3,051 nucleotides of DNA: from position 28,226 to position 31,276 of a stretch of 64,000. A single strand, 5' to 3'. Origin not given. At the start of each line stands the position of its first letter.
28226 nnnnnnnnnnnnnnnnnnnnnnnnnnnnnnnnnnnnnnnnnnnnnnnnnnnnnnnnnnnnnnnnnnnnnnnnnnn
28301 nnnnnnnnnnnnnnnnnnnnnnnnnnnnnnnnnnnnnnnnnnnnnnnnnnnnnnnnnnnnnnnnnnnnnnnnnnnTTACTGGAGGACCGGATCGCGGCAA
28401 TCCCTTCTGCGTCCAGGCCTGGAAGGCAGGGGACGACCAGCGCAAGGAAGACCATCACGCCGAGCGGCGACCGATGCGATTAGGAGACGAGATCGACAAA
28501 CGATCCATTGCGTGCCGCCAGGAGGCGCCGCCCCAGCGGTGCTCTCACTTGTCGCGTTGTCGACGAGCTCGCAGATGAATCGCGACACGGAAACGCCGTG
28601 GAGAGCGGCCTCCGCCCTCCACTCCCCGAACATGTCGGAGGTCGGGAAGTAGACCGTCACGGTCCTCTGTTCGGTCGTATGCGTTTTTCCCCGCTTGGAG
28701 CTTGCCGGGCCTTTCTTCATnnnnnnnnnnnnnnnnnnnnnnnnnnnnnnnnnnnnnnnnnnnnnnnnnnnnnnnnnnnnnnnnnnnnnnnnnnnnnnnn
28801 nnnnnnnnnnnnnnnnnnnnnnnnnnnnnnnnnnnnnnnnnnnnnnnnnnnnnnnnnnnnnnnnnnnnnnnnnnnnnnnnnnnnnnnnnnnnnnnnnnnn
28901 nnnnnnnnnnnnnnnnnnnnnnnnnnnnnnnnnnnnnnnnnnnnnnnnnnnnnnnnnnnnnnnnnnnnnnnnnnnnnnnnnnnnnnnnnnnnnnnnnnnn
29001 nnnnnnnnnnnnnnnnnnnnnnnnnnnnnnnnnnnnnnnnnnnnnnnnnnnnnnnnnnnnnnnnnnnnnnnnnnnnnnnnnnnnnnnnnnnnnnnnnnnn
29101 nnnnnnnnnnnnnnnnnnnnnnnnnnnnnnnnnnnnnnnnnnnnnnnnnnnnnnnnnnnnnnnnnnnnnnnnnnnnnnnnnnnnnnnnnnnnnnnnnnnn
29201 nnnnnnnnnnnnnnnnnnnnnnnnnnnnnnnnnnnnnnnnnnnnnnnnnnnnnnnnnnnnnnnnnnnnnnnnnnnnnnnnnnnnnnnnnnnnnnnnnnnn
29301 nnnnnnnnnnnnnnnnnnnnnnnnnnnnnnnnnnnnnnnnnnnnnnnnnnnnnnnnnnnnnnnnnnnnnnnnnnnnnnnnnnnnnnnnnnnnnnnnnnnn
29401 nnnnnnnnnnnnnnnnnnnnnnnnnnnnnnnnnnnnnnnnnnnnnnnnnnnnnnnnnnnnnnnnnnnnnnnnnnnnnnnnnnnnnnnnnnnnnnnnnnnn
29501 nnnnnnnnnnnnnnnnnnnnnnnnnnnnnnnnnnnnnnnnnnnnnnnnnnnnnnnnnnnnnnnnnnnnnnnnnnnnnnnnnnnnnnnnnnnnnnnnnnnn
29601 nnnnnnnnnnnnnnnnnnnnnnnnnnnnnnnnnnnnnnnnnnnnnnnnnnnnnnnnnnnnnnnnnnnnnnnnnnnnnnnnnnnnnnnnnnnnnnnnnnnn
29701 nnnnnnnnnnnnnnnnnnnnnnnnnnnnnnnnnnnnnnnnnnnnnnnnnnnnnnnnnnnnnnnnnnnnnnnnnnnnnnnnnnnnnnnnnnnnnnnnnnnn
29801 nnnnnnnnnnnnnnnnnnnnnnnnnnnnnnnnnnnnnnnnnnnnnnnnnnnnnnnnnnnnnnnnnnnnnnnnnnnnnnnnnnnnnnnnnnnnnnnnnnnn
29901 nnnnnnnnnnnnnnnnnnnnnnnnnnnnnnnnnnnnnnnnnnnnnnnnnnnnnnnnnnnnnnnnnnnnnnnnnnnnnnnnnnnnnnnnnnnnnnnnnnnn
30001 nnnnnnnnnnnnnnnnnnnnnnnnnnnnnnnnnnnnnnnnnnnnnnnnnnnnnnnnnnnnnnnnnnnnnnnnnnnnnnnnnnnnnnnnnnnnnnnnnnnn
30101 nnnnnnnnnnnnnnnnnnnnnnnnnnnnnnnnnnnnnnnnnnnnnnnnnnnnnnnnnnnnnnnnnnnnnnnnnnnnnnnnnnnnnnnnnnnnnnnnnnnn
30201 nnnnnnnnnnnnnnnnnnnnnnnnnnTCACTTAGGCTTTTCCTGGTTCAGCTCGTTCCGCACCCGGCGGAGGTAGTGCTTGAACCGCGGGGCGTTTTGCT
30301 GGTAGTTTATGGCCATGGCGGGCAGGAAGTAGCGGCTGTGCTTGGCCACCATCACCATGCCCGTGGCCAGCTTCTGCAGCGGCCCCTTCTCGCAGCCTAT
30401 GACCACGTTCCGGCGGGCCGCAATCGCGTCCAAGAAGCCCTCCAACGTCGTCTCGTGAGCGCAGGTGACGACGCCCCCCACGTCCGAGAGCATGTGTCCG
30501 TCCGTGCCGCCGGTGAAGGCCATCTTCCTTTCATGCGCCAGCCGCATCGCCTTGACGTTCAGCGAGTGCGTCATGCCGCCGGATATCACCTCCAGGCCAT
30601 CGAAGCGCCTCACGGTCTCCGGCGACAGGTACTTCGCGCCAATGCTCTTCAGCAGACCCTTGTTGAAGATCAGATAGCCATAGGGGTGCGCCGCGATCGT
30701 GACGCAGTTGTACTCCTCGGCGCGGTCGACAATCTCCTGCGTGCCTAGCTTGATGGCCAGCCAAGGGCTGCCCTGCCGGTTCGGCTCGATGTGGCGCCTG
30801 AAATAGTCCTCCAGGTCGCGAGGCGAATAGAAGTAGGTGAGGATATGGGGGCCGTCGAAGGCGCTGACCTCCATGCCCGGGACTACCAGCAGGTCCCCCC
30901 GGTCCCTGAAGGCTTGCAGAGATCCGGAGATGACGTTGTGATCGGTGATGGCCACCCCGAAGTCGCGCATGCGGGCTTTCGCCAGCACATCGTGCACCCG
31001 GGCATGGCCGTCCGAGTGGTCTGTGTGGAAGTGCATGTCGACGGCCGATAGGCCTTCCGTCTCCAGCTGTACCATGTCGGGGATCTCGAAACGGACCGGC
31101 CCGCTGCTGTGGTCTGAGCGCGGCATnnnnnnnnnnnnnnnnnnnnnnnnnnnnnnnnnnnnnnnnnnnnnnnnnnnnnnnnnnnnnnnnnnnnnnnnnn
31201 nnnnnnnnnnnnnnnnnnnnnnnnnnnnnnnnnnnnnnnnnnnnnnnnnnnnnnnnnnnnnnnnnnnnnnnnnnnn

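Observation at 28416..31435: RHH / cardiolipin synthase / PHP-phosphoesterase cassette bracketed by about 104-nt direct repeats that duplicate the 3' end of a radical SAM gene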

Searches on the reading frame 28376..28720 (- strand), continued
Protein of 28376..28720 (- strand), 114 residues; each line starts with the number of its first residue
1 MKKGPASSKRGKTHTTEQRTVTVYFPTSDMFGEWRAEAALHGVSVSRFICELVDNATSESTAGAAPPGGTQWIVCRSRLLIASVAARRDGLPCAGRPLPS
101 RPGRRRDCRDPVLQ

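Call 46: find_related_loci(query=A2, collection=viral_contigs, flank=8000)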
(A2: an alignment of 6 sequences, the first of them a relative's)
Query A2 (165 aa) in viral_contigs; peptide patterns used: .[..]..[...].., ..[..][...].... (x = any residue, [..] = any of these).
115 stretches matched a pattern, but none encodes a relative of the query by tblastn (E <= 1e-3).

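Call 90: find_encoding_contigs(protein=P0002, flank=5000, max_places=3)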
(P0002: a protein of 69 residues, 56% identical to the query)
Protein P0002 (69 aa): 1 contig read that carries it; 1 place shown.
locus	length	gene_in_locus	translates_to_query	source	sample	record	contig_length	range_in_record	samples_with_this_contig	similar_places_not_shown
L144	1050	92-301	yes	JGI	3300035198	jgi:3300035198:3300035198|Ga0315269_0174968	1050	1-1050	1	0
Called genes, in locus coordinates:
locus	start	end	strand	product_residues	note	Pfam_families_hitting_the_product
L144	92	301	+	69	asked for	-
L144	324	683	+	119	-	-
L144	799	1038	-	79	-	-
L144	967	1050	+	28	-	?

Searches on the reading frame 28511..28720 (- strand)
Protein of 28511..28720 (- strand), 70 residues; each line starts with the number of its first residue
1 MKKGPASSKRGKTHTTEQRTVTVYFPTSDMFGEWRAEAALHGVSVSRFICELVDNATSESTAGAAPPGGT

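Call 32: search_protein_families(library=pfam, proteins=[window:28511-28720:-], max_evalue=5)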
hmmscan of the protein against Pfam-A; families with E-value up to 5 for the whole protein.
seq(70 aa): 0 families

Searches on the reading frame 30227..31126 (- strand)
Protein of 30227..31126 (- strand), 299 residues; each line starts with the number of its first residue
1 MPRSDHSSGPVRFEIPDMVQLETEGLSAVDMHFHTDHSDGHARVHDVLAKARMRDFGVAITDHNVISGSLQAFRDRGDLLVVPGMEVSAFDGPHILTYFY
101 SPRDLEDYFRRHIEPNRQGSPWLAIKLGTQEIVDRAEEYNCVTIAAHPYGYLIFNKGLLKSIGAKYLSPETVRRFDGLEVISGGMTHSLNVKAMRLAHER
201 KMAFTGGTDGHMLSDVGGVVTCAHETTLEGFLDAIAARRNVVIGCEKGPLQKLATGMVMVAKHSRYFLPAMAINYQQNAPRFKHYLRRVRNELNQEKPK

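Call 6: search_protein_families(library=pfam, proteins=[window:30227-31126:-], max_evalue=0.01)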
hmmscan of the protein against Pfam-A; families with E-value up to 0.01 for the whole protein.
window:30227-31126:- (299 aa): 2 families
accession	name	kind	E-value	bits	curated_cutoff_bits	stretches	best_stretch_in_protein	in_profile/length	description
PF13263.12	PHP_C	-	2.3e-08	33.9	21.3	1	189-239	3-55/56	PHP-associated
PF02811.25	PHP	-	2.3e-07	31.7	26.4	1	30-168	1-98/164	PHP domain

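Call 18: find_encoding_contigs(protein=window:30227-31126:-, flank=10000, max_places=10)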
Protein window:30227-31126:- (299 aa): no gene with exactly this product is on record in the collection.

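Call 41: search_protein_families(library=ncbifam, proteins=[window:30227-31126:-], max_evalue=0.001)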
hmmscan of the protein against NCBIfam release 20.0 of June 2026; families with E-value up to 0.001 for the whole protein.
window:30227-31126:- (299 aa): 6 families
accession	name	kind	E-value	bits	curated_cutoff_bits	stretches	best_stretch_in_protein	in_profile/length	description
NF038032.1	CehA_McbA_metalo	domain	4.5e-20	72.3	80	1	29-262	5-232/315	CehA/McbA family metallohydrolase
NF041577.1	nside_bi_sphtase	equivalog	5.7e-07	29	400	1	28-89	3-67/276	3',5'-nucleoside bisphosphate phosphatase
NF041661.1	Cycl_ph_dihydrol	equivalog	6.4e-06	25.7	500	1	30-91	1-65/259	phosphoribosyl 1,2-cyclic phosphate 1,2-diphosphodiesterase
NF047791.1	RNaseRnm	equivalog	1.3e-05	24.6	375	0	29-89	3-68/275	RNase RNM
NF045780.1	TrlF_fam_ATP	equivalog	0.00021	20.2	350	1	30-117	9-117/944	TrlF family AAA-like ATPase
NF045781.1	Spaf1101_AAA_ATP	equivalog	0.00041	18.9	475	1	58-218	109-277/836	Spaf_1101 family AAA-like ATPase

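Call 68: search_solved_structures(query=window:30227-31126:-, max_evalue=0.01)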
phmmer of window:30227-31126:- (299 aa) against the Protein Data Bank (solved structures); distinct sequences matched with E-value up to 0.01: 3.
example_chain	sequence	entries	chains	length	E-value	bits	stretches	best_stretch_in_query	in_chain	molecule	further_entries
3e0f_A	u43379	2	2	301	0.0002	23.9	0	29-104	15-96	Putative Metal-dependent Phosphoesterase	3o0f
2yb1_A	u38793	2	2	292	0.0052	19.3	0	28-96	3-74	AMIDOHYDROLASE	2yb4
2anu_A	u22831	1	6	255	0.0062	19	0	21-78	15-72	hypothetical protein TM0559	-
